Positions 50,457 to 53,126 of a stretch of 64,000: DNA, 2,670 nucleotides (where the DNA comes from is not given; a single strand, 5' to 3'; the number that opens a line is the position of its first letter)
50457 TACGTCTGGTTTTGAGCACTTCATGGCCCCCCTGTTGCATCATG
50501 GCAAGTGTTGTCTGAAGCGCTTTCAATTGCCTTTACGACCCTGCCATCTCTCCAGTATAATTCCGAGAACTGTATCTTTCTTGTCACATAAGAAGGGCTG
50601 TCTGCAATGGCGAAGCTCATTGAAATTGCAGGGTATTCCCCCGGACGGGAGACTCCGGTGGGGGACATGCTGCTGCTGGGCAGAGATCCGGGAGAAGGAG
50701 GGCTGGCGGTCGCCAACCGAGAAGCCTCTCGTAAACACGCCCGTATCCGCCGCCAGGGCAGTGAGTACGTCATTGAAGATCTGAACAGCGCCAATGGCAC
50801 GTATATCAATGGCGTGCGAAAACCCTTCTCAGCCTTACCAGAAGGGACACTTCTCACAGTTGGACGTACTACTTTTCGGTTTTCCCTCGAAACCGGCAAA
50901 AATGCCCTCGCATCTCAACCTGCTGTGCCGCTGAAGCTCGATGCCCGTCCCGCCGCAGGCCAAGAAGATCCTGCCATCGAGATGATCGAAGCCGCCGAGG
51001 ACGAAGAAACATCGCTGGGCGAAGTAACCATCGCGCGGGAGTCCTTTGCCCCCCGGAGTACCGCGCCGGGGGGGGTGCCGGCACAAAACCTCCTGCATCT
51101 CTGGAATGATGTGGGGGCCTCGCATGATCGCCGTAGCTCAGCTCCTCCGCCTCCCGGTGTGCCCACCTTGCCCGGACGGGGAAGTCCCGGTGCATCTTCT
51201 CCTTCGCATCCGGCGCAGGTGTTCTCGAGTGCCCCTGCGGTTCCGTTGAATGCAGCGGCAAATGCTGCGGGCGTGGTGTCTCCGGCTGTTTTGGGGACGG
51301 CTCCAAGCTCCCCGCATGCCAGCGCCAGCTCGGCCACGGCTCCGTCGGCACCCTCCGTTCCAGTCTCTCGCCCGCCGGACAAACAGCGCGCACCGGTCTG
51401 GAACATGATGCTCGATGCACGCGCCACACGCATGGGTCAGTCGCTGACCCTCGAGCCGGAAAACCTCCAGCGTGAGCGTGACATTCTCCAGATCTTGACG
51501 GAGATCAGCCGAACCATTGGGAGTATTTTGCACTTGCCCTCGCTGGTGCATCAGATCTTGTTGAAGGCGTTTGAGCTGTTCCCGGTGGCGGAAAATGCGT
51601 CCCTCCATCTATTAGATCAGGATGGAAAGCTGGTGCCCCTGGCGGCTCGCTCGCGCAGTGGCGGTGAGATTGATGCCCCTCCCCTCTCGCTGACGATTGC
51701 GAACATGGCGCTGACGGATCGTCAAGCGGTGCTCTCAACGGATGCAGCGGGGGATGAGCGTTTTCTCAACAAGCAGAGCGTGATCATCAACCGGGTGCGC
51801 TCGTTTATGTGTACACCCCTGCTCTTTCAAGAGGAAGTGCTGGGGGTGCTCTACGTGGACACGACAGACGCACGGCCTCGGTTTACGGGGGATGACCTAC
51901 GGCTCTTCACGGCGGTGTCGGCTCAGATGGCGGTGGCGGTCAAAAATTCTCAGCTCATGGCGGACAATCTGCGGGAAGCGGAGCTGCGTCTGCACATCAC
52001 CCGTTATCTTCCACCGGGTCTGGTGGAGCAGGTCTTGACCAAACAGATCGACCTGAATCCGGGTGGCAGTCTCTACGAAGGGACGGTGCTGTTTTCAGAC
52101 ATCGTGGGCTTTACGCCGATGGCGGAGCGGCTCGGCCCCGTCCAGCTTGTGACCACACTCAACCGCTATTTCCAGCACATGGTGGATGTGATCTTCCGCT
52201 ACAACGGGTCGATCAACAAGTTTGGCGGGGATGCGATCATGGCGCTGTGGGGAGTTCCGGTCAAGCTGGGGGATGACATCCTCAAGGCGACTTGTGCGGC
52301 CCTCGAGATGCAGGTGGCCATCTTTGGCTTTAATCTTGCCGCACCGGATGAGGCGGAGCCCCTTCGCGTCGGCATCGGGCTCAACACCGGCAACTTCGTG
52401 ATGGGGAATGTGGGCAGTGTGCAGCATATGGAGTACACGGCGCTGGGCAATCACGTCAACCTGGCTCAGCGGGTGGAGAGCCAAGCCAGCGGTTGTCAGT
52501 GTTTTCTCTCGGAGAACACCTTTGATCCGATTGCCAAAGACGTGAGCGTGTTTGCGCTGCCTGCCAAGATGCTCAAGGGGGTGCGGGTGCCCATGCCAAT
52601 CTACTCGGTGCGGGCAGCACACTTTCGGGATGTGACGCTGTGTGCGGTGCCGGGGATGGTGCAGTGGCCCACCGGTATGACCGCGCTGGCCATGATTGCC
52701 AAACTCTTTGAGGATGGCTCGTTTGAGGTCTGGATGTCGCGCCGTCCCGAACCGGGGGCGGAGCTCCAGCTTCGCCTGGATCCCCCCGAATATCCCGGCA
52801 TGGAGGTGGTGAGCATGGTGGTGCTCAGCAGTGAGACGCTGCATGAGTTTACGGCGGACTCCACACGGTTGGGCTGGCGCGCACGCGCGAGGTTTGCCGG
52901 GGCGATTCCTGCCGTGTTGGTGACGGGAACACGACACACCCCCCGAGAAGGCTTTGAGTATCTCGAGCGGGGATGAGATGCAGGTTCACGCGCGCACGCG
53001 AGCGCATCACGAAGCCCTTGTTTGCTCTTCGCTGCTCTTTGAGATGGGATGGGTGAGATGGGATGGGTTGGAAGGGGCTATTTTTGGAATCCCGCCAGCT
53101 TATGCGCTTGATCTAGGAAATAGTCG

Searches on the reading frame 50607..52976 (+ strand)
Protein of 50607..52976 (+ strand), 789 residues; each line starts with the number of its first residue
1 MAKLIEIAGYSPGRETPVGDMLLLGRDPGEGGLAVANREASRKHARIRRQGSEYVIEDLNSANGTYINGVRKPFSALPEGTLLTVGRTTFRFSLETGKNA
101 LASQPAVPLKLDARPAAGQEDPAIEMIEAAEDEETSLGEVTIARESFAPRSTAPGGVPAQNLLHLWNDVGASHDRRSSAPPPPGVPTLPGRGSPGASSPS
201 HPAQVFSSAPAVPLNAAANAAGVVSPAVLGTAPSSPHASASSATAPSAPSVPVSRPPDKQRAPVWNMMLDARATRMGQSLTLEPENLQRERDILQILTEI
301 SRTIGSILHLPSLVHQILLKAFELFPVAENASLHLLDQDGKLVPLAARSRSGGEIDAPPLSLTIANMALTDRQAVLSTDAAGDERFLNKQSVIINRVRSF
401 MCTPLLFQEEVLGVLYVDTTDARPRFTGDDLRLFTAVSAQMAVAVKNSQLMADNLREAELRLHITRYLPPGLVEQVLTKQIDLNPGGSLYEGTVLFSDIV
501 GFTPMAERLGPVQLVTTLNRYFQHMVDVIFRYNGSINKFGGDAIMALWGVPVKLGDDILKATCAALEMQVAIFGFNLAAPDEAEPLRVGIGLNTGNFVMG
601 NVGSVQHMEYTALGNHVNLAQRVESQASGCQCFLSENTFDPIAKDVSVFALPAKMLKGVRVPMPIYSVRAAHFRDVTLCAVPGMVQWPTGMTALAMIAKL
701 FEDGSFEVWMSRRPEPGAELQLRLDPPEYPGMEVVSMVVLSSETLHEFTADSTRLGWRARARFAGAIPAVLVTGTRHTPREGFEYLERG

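Call 53: search_protein_families(library=pfam, proteins=[window:50607-52976:+], max_evalue=0.00001)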
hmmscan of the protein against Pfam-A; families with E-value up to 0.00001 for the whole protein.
window:50607-52976:+ (789 aa): 6 families
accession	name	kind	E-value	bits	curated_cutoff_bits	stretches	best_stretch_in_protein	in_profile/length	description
PF00211.25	Guanylate_cyc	-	9.6e-21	74.6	21.9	1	493-642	10-155/183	Adenylate and Guanylate cyclase catalytic domain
PF01590.32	GAF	-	2.1e-14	54.6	22.4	1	312-445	4-133/133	GAF domain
PF13185.12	GAF_2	-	4.6e-14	53.2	28.6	1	314-445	8-135/136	GAF domain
PF00498.31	FHA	-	7.6e-11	42.7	20.7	1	24-86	3-67/67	FHA domain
PF13492.12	GAF_3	-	2.8e-09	37.9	27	1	328-447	19-129/129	GAF domain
PF16697.10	Yop-YscD_cpl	-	2.3e-07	31.4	33.2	1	13-93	9-91/94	Inner membrane component of T3SS, cytoplasmic domain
